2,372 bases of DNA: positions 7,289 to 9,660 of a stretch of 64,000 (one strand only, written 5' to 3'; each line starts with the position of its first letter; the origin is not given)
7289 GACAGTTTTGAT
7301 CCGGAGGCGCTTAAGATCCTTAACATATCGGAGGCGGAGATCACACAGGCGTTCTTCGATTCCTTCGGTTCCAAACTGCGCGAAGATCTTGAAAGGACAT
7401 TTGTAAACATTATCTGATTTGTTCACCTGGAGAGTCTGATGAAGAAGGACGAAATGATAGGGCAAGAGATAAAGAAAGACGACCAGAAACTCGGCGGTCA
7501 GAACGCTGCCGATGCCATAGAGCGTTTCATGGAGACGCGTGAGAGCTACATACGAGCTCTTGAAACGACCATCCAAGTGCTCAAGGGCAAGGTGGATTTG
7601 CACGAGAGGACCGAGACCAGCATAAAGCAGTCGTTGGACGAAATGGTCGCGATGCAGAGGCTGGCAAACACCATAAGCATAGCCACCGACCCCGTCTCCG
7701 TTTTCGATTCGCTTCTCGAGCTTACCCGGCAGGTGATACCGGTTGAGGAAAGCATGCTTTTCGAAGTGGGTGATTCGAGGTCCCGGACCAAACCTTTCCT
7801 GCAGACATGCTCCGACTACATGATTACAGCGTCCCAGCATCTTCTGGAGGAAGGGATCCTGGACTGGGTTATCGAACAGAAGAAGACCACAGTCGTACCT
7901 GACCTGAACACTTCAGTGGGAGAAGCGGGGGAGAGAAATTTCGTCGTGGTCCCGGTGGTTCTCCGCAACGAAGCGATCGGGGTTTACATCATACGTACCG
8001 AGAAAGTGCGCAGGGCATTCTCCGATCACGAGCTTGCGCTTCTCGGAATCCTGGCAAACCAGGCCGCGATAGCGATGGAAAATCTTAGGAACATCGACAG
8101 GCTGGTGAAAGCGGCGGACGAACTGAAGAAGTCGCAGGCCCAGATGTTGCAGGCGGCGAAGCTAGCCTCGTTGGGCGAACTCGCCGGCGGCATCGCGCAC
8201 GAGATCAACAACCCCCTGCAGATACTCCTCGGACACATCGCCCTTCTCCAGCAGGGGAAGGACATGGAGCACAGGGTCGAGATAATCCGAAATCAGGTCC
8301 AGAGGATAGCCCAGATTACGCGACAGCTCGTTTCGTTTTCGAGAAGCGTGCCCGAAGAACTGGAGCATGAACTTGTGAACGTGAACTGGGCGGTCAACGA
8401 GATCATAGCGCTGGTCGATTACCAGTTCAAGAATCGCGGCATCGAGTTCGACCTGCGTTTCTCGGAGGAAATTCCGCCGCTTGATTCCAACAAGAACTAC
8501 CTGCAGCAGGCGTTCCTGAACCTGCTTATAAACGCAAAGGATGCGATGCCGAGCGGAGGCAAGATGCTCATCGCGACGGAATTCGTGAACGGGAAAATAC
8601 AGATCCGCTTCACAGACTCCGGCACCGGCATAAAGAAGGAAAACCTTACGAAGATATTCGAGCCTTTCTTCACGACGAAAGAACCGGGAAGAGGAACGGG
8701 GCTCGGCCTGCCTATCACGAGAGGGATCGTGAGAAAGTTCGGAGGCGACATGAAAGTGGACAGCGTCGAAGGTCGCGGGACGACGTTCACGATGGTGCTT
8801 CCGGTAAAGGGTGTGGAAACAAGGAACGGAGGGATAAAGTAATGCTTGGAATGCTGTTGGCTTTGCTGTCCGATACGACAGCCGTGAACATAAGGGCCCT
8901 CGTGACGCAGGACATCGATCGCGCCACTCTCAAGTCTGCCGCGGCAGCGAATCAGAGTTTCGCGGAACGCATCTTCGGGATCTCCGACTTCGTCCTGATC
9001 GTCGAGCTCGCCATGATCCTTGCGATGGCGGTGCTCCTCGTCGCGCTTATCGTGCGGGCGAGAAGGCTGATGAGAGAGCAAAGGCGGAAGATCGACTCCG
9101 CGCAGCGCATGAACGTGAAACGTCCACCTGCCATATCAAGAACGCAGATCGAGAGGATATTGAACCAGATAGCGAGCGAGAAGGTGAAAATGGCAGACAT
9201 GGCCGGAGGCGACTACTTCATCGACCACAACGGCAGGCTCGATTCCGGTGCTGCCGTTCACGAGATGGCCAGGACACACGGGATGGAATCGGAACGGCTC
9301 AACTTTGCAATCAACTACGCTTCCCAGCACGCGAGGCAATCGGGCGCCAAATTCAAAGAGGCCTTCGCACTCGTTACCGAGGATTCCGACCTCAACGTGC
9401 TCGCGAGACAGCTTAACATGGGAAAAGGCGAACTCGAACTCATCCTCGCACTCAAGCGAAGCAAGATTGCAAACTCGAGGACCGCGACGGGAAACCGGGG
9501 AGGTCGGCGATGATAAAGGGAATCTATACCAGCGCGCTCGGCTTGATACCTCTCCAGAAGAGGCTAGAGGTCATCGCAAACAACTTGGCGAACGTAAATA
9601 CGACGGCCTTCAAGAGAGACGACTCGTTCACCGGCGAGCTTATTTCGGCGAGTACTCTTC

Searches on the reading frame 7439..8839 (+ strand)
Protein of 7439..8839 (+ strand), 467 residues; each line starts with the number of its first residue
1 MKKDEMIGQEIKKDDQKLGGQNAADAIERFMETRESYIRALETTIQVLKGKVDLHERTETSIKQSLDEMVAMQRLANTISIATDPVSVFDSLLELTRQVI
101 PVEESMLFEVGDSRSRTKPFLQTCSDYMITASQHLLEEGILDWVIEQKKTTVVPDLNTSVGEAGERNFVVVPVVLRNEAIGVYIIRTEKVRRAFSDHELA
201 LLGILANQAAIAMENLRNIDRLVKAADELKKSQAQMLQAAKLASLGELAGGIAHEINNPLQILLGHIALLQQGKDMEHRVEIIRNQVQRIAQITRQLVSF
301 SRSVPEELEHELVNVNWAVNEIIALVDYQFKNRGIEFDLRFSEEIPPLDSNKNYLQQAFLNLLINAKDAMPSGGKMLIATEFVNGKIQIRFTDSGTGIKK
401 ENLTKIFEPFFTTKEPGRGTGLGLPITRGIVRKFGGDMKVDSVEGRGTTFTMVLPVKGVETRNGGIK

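Call 3: search_protein_families(library=pfam, proteins=[window:7439-8839:+], max_evalue=1)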
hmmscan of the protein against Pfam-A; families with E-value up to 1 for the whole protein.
window:7439-8839:+ (467 aa): 9 families
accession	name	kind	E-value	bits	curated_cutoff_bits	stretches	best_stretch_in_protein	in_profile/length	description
PF02518.31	HATPase_c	-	7.8e-24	84.7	26.4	1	353-457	4-110/111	Histidine kinase-, DNA gyrase B-, and HSP90-like ATPase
PF13185.12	GAF_2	-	3.9e-11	43.8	28.6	1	129-214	45-136/136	GAF domain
PF01590.32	GAF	-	2.8e-10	41.3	22.4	1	84-213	1-133/133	GAF domain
PF00512.31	HisKA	-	3.9e-10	40.1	26.9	1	245-303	2-63/66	His Kinase A (phospho-acceptor) domain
PF13492.12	GAF_3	-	1.3e-08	35.7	27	1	89-215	6-129/129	GAF domain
PF13581.12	HATPase_c_2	-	0.0014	19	27.4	1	358-453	39-126/127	Histidine kinase-like ATPase domain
PF10090.15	HPTransfase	-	0.0016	18.6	22.9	1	321-399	3-76/123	Histidine phosphotransferase C-terminal domain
PF15714.11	SpoVT_C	-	0.022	15.2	27.5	1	143-207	51-121/128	Stage V sporulation protein T C-terminal, transcription factor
PF14501.12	HATPase_c_5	-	0.031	14.6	22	1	402-444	54-92/102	GHKL domain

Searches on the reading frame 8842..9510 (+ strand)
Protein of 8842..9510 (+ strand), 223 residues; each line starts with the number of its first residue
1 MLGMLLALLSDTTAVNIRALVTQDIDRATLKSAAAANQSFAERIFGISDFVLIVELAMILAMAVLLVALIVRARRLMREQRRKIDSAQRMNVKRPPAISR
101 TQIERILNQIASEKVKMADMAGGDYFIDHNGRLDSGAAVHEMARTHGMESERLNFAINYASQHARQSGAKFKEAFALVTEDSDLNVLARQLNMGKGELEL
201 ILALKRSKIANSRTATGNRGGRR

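Call 20: search_protein_families(library=pfam, proteins=[window:8842-9510:+], max_evalue=0.1)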
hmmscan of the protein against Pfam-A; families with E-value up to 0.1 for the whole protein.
window:8842-9510:+ (223 aa): 6 families
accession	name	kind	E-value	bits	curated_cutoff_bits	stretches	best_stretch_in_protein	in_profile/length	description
PF04995.19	CcmD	-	0.0091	16.5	25.6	1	59-85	15-41/44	Heme exporter protein D (CcmD)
PF10975.14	DUF2802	-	0.016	15.8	33.5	1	163-206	25-68/68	Protein of unknown function (DUF2802)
PF06143.16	Baculo_11_kDa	-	0.021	14.9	28.4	1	47-86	33-72/84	Baculovirus 11 kDa family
PF21808.2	Dynamin-like_hel_bact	-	0.03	14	28.3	0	18-111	231-327/373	Bacterial dynamin-like protein, helical domain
PF07321.17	YscO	-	0.051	14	28.8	0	138-182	88-131/149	Type III secretion protein YscO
PF19610.4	DUF6115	-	0.072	13.9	27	0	162-204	91-133/134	Family of unknown function (DUF6115)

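Call 38: search_protein_families(library=pfam, proteins=[window:8842-9510:+], max_evalue=5)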
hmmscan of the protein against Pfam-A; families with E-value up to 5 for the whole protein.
window:8842-9510:+ (223 aa): 7 families
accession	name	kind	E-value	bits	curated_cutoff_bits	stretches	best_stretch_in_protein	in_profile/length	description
PF04995.19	CcmD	-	0.0091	16.5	25.6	1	59-85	15-41/44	Heme exporter protein D (CcmD)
PF10975.14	DUF2802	-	0.016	15.8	33.5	1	163-206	25-68/68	Protein of unknown function (DUF2802)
PF06143.16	Baculo_11_kDa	-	0.021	14.9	28.4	1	47-86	33-72/84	Baculovirus 11 kDa family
PF21808.2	Dynamin-like_hel_bact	-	0.03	14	28.3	1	18-111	231-327/373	Bacterial dynamin-like protein, helical domain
PF07321.17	YscO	-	0.051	14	28.8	0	138-182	88-131/149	Type III secretion protein YscO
PF19610.4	DUF6115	-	0.072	13.9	27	1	162-204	91-133/134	Family of unknown function (DUF6115)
PF10705.14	Ycf15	-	0.16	12.6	25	1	89-129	44-84/86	Chloroplast protein precursor Ycf15 putative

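Call 64: search_protein_families(library=ncbifam, proteins=[window:8842-9510:+], max_evalue=1)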
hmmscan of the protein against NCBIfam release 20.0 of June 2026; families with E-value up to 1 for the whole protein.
window:8842-9510:+ (223 aa): 3 families
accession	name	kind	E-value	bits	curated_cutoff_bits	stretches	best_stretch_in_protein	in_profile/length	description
NF005163.0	PRK06638.1-3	equivalog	0.018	14.5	174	1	29-90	126-184/203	NADH-quinone oxidoreductase subunit J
TIGR03141.1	cytochro_ccmD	equivalog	0.027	14.6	25.95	1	58-84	17-43/47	heme exporter protein CcmD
NF005162.0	PRK06638.1-1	equivalog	0.037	13.8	157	1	17-77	111-165/184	NADH-quinone oxidoreductase subunit J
